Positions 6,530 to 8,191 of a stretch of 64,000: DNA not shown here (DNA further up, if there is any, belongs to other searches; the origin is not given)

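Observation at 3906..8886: Three tandem YcaO paralogs with one E1-like/RRE partner and no other tailoring genes: an unusual RiPP enzyme set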

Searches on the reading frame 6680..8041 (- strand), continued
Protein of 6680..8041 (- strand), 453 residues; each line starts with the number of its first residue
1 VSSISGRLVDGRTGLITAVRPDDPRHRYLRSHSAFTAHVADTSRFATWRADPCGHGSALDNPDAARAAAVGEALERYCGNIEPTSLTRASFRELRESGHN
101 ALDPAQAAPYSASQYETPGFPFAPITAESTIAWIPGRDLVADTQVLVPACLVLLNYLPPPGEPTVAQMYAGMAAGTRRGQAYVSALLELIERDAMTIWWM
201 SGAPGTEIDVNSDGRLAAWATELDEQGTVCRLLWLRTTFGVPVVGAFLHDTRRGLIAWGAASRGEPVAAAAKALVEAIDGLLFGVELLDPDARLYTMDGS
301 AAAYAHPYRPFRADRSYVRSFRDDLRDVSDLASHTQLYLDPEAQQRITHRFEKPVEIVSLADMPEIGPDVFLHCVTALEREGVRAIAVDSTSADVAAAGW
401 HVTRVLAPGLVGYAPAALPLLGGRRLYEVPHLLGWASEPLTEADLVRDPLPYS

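Call 28: find_related_loci(query=A1, collection=genome_contigs, flank=10000)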
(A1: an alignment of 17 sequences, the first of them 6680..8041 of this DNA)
Query A1 (453 aa) in genome_contigs; peptide patterns used: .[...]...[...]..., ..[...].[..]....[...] (x = any residue, [..] = any of these).
599 stretches matched a pattern (row limit reached: there are more); 531 encode a relative of the query (tblastn E <= 1e-3); the best 80 are kept; 80 distinct loci.
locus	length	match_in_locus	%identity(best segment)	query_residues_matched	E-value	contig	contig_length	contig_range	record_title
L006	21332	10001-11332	46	1-453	2e-102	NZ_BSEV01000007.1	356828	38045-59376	Streptosporangium carneum strain VKM Ac-2007 spades_K_25_97_7, whole genome shotgun sequence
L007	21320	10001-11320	44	8-452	3e-101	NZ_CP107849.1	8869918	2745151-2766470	Nocardia sp. NBC_00511 chromosome, complete genome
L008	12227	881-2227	42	8-453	2e-100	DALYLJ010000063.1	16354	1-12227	MAG TPA_asm: Lysobacteraceae bacterium isolate CTOTU46671 NODE_393_length_16354_cov_7.215964, whole genome shotgun seque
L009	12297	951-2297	45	8-453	8e-99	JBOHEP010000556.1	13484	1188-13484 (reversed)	MAG: Pseudonocardia sp. isolate M3-B1_maxbin2.bin.2_sub k127_560066, whole genome shotgun sequence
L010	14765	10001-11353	42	7-453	4e-97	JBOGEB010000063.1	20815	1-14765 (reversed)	MAG: Egibacteraceae bacterium isolate SD8052_metabat2.bin.1 NODE_64_length_20815_cov_24.509571, whole genome shotgun seq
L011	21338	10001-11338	46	1-453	2e-101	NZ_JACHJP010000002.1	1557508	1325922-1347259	Streptosporangium saharense strain CECT 8840 Ga0436955_02, whole genome shotgun sequence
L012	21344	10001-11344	45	1-453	3e-96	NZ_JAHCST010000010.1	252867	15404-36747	Acrocarpospora catenulata strain H8750 NODE_10, whole genome shotgun sequence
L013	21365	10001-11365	43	2-453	1e-95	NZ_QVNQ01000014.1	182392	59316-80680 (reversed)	Actinomadura spongiicola strain LHW52907 scaffold14, whole genome shotgun sequence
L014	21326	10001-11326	45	8-453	1e-95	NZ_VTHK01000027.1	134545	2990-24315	Amycolatopsis anabasis strain EGI 650086 RDPYD18112716_A.Scaf27, whole genome shotgun sequence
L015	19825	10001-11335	46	8-448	6e-95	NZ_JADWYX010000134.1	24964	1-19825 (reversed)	Frankia sp. AgB1.9 NODE_134_length_24964_cov_36.801101, whole genome shotgun sequence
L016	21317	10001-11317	45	15-453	1e-94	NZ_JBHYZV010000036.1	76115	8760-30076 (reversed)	Streptomyces sp. NPDC059248 NPDC059248_T44_A6.ctg-0036, whole genome shotgun sequence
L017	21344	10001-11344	45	8-451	9e-95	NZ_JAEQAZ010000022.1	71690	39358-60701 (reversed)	Streptomyces sp. MBT53 scaffold22_size71690_cov48.3286, whole genome shotgun sequence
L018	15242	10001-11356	41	7-453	4e-94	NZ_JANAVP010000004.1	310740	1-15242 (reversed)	Streptomyces sp. A3M-1-3 NODE_4_length_310740_cov_151.408793, whole genome shotgun sequence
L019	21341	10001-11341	45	7-453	8e-94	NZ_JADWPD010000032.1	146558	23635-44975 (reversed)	Amycolatopsis sp. MtRt-6 Scaffold32, whole genome shotgun sequence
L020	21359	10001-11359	43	8-452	2e-93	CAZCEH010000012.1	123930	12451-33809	MAG TPA_asm: uncultured Actinomycetes bacterium isolate SRP342105_co3_232 genome assembly, contig: NODE_60_length_123930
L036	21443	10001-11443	38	8-452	2e-84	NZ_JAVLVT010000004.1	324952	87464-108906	Lipingzhangella rawalii strain LS1_29 Scaffold_4, whole genome shotgun sequence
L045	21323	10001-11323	38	8-453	2e-79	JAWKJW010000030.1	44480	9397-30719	MAG: Tessaracoccus sp. isolate ABC2.160 ABC2.160.fa-30, whole genome shotgun sequence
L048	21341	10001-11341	39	8-453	2e-76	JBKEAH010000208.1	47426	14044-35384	MAG: Desertimonas sp. isolate VLC_103 k121_4250484, whole genome shotgun sequence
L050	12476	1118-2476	40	1-453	5e-76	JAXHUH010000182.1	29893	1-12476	MAG: Actinomycetota bacterium isolate MAG46_tar_biofilm MAG46_182, whole genome shotgun sequence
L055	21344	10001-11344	36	8-453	5e-74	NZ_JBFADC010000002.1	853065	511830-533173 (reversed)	Glycomyces sp. NPDC021274 NPDC021274_189_F10.ctg-0002, whole genome shotgun sequence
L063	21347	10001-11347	37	8-453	2e-71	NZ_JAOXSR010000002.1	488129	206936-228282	Oerskovia flava strain JB1-3-2 Scaffold2, whole genome shotgun sequence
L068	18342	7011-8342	38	9-452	1e-67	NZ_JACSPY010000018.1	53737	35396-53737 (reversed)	Brevibacterium gallinarum strain Re57 NODE_18_length_53737_cov_34.217387, whole genome shotgun sequence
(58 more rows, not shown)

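Call 34: search_solved_structures(query=window:6680-8041:-, max_evalue=0.001, show_alignments=2)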
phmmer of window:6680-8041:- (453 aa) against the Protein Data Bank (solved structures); distinct sequences matched with E-value up to 0.001: 5.
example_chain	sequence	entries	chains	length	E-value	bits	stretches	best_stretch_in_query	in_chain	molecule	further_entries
4v1t_A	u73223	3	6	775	4.8e-19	71.8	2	9-214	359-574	LYND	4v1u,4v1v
4bs9_A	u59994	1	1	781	7.6e-19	71.1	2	10-325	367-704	TRUD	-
7u58_A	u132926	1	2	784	2.3e-18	69.5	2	10-277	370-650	MusD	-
6ci7_A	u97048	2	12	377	2.1e-08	36.7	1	132-317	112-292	YcaO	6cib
6pe3_A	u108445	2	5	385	0.0001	24.6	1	130-284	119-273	Uncharacterized protein MJ1094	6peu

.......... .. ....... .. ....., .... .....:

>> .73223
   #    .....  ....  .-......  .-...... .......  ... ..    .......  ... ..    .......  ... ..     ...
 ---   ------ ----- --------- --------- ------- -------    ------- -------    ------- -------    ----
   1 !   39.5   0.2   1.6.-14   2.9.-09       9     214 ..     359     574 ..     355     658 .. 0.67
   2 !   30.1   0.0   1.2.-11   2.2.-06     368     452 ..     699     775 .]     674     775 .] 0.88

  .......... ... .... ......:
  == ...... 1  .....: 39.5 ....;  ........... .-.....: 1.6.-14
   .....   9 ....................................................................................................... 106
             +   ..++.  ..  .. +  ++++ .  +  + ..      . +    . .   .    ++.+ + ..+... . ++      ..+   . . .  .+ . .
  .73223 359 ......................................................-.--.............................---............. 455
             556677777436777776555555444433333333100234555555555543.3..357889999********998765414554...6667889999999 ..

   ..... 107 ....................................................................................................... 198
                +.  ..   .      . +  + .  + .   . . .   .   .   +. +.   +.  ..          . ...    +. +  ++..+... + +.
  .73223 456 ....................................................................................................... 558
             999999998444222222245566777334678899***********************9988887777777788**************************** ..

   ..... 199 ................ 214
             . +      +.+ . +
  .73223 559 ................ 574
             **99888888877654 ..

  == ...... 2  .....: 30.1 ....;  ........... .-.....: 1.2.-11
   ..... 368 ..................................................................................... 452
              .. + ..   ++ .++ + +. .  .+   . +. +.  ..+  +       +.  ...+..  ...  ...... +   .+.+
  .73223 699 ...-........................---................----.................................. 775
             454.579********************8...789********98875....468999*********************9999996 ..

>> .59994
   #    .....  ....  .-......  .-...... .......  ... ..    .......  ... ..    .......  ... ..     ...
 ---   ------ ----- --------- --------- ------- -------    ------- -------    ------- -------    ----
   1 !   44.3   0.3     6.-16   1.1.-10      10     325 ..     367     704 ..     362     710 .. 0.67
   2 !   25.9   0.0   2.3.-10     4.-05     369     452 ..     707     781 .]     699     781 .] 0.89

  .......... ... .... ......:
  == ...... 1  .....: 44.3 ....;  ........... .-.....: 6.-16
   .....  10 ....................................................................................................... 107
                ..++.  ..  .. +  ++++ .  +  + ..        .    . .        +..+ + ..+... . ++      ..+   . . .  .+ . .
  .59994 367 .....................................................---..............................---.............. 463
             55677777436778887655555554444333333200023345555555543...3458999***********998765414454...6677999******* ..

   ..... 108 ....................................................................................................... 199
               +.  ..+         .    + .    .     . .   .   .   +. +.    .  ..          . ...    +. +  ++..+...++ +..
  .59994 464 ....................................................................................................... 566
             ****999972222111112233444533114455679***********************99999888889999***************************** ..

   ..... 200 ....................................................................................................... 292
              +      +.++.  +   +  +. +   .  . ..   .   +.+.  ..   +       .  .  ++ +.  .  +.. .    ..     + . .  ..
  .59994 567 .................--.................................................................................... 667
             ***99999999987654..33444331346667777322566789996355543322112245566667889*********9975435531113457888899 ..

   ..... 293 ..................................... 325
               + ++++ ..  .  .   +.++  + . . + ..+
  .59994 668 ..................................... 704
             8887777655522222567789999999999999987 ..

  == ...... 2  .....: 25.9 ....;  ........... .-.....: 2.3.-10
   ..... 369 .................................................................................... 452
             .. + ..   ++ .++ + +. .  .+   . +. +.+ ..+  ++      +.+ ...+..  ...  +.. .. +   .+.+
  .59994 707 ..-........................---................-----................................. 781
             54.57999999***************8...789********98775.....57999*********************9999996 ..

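Call 35: find_encoding_contigs(protein=P0053, flank=10000, max_places=1)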
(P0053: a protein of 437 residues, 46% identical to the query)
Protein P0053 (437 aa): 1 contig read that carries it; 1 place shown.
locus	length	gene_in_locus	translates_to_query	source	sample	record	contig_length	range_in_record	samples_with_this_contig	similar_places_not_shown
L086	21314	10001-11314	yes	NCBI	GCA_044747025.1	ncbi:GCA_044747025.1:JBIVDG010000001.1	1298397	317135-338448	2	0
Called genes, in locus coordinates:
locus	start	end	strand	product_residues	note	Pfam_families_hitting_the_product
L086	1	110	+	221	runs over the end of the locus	PF00005:ABC_tran, PF08352:oligo_HPY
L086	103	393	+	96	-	PF00005:ABC_tran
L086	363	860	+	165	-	PF00005:ABC_tran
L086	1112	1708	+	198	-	PF13489:Methyltransf_23 (weak), PF01728:FtsJ (weak), PF13847:Methyltransf_31 (weak), PF08241:Methyltransf_11, PF08242:Methyltransf_12, PF13649:Methyltransf_25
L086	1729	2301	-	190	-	PF00583:Acetyltransf_1 (weak), PF13673:Acetyltransf_10 (faint), PF13508:Acetyltransf_7 (weak)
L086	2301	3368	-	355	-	PF00814:TsaD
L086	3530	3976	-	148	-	PF01475:FUR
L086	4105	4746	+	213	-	PF00081:Sod_Fe_N, PF02777:Sod_Fe_C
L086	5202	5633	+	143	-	-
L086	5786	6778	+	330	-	PF01497:Peripla_BP_2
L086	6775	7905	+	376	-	PF01032:FecCD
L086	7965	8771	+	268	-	PF00005:ABC_tran, PF13304:AAA_21 (faint)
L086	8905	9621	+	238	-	PF11575:FhuF_C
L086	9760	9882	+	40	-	-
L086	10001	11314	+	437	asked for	PF02624:YcaO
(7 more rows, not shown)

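Call 36: find_encoding_contigs(protein=P0055, flank=10000, max_places=1)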
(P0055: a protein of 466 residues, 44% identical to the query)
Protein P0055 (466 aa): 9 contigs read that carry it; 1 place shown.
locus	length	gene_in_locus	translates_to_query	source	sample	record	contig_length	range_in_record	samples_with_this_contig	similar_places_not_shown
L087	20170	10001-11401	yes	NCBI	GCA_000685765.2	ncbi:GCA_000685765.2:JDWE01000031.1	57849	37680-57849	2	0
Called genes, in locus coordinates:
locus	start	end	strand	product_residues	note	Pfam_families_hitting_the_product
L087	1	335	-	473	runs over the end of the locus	PF01674:Lipase_2 (weak), PF18067:Lipase_C, PF21768:AF_1763-like_C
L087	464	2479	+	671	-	PF00664:ABC_membrane, PF00005:ABC_tran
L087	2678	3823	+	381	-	PF01032:FecCD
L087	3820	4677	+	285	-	PF00005:ABC_tran, PF13304:AAA_21 (faint)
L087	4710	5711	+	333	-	PF01497:Peripla_BP_2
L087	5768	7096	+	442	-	PF05977:MFS_3, PF07690:MFS_1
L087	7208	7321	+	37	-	-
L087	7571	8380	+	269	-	-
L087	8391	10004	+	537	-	PF02129:Peptidase_S15, PF00561:Abhydrolase_1 (weak), PF08530:PepX_C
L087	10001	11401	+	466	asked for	PF02624:YcaO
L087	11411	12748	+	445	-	PF02624:YcaO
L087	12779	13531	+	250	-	PF00881:Nitroreductase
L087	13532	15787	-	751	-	PF19086:Terpene_syn_C_2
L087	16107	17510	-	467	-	PF00027:cNMP_binding, PF19307:SrpI-like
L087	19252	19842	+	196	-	PF01814:Hemerythrin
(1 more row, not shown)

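Call 50: search_protein_families(library=pfam, proteins=[L048:12446-13870:+, L050:3934-5298:+, L036:12743-14071:+, L068:9313-10797:+, L068:8105-9496:+, L055:11142-13103:+, L045:11181-12569:+, L063:11350-13146:+], max_evalue=0.01)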
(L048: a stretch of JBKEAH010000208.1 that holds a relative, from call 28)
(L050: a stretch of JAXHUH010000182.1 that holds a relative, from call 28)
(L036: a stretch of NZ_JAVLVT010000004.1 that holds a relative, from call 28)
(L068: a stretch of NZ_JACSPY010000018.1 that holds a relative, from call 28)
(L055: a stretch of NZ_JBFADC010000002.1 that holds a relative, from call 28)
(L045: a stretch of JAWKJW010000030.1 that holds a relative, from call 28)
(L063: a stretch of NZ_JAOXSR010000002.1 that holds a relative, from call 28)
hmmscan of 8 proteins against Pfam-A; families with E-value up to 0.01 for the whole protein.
L048:12446-13870:+ (475 aa): 1 family
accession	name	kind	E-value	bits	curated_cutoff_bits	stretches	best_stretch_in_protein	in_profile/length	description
PF02624.21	YcaO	-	4.1e-68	230.5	25.7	1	149-462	1-323/325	YcaO cyclodehydratase, ATP-ad Mg2+-binding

L050:3934-5298:+ (455 aa): 1 family
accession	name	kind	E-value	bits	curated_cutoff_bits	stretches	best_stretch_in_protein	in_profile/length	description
PF02624.21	YcaO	-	3.4e-72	243.9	25.7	1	101-422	1-325/325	YcaO cyclodehydratase, ATP-ad Mg2+-binding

L036:12743-14071:+ (443 aa): 1 family
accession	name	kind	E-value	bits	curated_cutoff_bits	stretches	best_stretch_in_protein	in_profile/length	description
PF02624.21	YcaO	-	1.3e-72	245.3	25.7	1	81-399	1-325/325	YcaO cyclodehydratase, ATP-ad Mg2+-binding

L068:9313-10797:+ (495 aa): 1 family
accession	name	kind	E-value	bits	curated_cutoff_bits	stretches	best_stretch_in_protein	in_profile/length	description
PF02624.21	YcaO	-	1.3e-49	169.7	25.7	1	147-470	1-325/325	YcaO cyclodehydratase, ATP-ad Mg2+-binding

L068:8105-9496:+ (464 aa): 1 family
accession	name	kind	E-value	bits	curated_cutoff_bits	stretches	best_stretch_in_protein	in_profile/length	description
PF02624.21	YcaO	-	2.3e-05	24.3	25.7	1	246-352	131-240/325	YcaO cyclodehydratase, ATP-ad Mg2+-binding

L055:11142-13103:+ (654 aa): 1 family
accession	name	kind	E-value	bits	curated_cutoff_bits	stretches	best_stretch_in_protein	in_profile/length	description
PF02624.21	YcaO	-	2.1e-29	103.3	25.7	1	288-617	14-324/325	YcaO cyclodehydratase, ATP-ad Mg2+-binding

L045:11181-12569:+ (463 aa): 0 families

L063:11350-13146:+ (599 aa): 1 family
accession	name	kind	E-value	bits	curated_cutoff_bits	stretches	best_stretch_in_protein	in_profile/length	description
PF02624.21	YcaO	-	1.8e-27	97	25.7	1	219-459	7-240/325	YcaO cyclodehydratase, ATP-ad Mg2+-binding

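Call 71: find_encoding_contigs(protein=P0008, flank=10000, max_places=1)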
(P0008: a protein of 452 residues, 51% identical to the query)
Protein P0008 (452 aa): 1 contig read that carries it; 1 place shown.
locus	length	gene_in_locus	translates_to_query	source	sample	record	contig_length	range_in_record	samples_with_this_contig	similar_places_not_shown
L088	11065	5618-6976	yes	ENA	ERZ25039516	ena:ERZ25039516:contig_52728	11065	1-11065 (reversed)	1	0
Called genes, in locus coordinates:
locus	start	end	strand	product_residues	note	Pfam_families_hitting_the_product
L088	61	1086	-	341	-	PF19300:BPD_transp_1_N, PF00528:BPD_transp_1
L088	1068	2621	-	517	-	PF00496:SBP_bac_5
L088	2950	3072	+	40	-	-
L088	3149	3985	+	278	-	-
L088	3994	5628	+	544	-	PF02129:Peptidase_S15, PF08530:PepX_C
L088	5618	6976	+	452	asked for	PF02624:YcaO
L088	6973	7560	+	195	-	PF02624:YcaO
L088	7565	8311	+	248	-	PF02624:YcaO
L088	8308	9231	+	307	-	PF00881:Nitroreductase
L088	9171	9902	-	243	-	PF00005:ABC_tran, PF13304:AAA_21 (faint)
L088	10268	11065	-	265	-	?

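Call 72: find_encoding_contigs(protein=P0007, flank=10000, max_places=1)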
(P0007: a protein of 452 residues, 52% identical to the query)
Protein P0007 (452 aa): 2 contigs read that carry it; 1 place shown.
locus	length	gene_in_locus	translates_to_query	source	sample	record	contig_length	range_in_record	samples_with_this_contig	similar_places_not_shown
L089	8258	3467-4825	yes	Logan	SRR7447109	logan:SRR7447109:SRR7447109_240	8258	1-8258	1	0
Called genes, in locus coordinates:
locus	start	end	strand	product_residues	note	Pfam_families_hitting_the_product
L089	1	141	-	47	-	?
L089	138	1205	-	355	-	PF01032:FecCD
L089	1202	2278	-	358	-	PF01497:Peripla_BP_2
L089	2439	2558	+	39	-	-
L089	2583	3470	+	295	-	-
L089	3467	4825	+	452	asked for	PF02624:YcaO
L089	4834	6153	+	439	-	PF02624:YcaO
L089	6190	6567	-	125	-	PF00903:Glyoxalase, PF13669:Glyoxalase_4 (weak), PF18029:Glyoxalase_6 (faint), PF22677:Ble-like_N (faint)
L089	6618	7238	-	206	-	PF14226:DIOX_N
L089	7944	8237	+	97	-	PF00668:Condensation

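Call 75: find_encoding_contigs(protein=P0005, flank=10000, max_places=1)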
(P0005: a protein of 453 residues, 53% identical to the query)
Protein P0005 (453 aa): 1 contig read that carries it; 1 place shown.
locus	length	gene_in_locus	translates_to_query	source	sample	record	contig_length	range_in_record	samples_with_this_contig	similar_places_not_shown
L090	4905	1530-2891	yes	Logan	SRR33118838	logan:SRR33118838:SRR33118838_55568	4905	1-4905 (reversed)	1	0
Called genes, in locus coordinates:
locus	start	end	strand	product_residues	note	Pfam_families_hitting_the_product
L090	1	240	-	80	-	?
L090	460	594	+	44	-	-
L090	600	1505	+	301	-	-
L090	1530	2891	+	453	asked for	PF02624:YcaO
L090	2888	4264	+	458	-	PF02624:YcaO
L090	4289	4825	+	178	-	-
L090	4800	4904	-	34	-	?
